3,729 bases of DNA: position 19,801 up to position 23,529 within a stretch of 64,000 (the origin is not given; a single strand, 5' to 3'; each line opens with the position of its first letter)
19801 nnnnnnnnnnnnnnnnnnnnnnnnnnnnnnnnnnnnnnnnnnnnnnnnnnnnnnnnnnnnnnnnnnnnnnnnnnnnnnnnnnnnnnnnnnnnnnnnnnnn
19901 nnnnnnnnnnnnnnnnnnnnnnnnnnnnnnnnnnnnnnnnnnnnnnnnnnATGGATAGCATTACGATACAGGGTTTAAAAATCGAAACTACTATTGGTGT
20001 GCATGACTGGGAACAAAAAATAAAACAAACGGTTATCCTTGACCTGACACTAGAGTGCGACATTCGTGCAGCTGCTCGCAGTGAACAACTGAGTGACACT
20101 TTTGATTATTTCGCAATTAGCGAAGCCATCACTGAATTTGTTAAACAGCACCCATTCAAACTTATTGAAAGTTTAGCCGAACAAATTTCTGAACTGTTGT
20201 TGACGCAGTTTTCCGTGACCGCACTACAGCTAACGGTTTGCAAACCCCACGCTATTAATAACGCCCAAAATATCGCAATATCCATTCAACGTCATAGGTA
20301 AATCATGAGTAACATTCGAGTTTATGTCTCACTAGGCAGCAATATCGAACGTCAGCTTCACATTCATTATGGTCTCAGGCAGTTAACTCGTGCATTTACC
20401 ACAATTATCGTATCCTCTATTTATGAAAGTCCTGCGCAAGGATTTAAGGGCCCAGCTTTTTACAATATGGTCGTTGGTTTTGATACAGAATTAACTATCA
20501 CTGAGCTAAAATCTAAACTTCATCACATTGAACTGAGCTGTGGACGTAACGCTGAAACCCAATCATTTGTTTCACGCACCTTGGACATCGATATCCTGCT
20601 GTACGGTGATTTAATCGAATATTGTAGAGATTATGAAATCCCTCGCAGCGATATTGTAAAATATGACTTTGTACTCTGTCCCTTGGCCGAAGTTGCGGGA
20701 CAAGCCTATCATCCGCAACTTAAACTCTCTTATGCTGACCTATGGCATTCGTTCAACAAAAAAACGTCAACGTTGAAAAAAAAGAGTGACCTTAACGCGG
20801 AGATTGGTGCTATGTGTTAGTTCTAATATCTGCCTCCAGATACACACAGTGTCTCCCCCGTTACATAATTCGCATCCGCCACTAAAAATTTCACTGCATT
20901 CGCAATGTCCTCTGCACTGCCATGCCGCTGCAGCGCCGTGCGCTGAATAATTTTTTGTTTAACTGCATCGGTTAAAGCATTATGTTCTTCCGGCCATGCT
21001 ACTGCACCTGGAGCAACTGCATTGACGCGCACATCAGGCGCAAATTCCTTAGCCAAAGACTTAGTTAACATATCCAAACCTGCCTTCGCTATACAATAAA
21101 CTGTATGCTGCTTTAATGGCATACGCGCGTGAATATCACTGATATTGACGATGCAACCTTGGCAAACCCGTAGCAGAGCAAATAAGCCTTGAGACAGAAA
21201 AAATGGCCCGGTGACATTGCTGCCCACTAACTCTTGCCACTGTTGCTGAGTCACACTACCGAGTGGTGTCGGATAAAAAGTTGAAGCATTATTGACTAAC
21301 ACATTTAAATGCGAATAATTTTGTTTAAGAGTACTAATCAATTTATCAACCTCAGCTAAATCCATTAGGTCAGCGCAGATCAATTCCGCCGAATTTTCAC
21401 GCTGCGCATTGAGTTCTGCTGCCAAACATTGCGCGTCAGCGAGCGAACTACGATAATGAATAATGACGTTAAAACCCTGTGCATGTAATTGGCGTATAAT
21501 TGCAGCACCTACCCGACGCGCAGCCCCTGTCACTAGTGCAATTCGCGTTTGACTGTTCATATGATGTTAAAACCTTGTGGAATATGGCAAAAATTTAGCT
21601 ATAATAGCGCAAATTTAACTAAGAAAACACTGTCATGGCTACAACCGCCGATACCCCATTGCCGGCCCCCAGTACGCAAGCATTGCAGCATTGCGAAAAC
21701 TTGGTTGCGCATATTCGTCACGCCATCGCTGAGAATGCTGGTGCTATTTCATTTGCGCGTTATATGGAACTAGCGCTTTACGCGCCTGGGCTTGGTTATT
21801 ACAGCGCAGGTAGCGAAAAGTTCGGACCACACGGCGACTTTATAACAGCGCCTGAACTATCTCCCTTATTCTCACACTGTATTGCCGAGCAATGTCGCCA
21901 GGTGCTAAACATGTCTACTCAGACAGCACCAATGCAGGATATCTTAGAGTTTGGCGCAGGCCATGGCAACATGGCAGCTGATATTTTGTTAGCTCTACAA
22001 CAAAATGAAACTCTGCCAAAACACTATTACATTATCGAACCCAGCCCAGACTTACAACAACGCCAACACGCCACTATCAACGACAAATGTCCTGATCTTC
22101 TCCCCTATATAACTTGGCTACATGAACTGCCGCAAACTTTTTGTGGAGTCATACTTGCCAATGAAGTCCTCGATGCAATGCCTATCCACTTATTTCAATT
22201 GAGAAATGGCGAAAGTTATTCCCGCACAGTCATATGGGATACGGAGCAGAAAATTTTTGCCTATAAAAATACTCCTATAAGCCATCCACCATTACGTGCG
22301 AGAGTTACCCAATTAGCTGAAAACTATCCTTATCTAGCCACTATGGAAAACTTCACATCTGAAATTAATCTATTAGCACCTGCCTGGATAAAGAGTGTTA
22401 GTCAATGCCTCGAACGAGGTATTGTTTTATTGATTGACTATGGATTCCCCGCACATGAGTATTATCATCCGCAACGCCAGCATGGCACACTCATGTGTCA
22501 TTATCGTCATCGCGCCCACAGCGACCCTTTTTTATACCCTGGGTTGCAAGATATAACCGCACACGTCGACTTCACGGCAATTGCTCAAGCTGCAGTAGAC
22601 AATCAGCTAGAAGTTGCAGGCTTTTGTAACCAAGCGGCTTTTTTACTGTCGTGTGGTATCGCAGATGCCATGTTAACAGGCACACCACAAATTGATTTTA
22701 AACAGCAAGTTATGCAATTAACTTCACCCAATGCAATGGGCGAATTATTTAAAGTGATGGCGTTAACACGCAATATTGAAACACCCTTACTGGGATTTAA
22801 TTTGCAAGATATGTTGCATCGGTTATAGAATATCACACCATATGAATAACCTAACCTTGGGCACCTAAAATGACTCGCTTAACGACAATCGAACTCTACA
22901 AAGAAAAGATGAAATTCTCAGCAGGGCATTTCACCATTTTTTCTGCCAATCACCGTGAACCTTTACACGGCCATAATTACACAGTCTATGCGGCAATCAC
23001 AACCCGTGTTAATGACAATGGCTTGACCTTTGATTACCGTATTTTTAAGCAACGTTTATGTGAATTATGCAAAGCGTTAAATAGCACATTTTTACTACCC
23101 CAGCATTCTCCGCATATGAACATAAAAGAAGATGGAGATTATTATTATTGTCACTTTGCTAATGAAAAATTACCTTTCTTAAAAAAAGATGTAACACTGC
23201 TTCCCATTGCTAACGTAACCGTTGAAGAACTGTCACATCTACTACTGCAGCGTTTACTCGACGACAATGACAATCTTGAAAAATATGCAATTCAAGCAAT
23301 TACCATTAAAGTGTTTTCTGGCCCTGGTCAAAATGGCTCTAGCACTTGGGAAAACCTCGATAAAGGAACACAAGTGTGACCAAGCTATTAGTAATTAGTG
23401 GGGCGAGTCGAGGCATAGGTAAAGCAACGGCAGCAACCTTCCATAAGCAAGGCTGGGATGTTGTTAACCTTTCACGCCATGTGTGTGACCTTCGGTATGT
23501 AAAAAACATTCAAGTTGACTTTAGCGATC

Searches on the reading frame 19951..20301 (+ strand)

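Call 46: search_protein_families(library=pfam, proteins=[window:19951-20301:+], max_evalue=0.01)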
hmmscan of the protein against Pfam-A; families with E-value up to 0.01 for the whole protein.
window:19951-20301:+ (116 aa): 1 family
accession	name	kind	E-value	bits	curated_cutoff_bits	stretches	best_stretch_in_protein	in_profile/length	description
PF02152.23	FolB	-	3.8e-33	114.8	31.8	1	4-112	1-112/113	Dihydroneopterin aldolase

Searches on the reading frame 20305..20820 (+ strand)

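Call 46: search_protein_families(library=pfam, proteins=[window:20305-20820:+], max_evalue=0.01)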
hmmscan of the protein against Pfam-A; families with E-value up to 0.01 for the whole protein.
window:20305-20820:+ (171 aa): 1 family
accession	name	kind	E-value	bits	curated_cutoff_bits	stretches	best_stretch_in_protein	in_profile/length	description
PF01288.25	HPPK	-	8.3e-27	94.3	25.7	1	7-131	1-115/116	7,8-dihydro-6-hydroxymethylpterin-pyrophosphokinase (HPPK)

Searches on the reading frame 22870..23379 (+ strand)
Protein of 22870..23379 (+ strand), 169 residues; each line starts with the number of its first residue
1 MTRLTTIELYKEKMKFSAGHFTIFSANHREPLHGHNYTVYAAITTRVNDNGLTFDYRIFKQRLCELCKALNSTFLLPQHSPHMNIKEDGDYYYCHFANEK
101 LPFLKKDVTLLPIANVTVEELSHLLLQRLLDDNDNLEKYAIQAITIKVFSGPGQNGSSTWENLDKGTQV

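Call 46: search_protein_families(library=pfam, proteins=[window:22870-23379:+], max_evalue=0.01)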
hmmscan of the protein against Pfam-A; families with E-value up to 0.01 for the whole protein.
window:22870-23379:+ (169 aa): 1 family
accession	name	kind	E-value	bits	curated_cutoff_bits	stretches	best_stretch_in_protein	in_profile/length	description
PF01242.24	PTPS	-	5.6e-11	42.9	22.4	1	13-142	5-104/121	6-pyruvoyl tetrahydropterin synthase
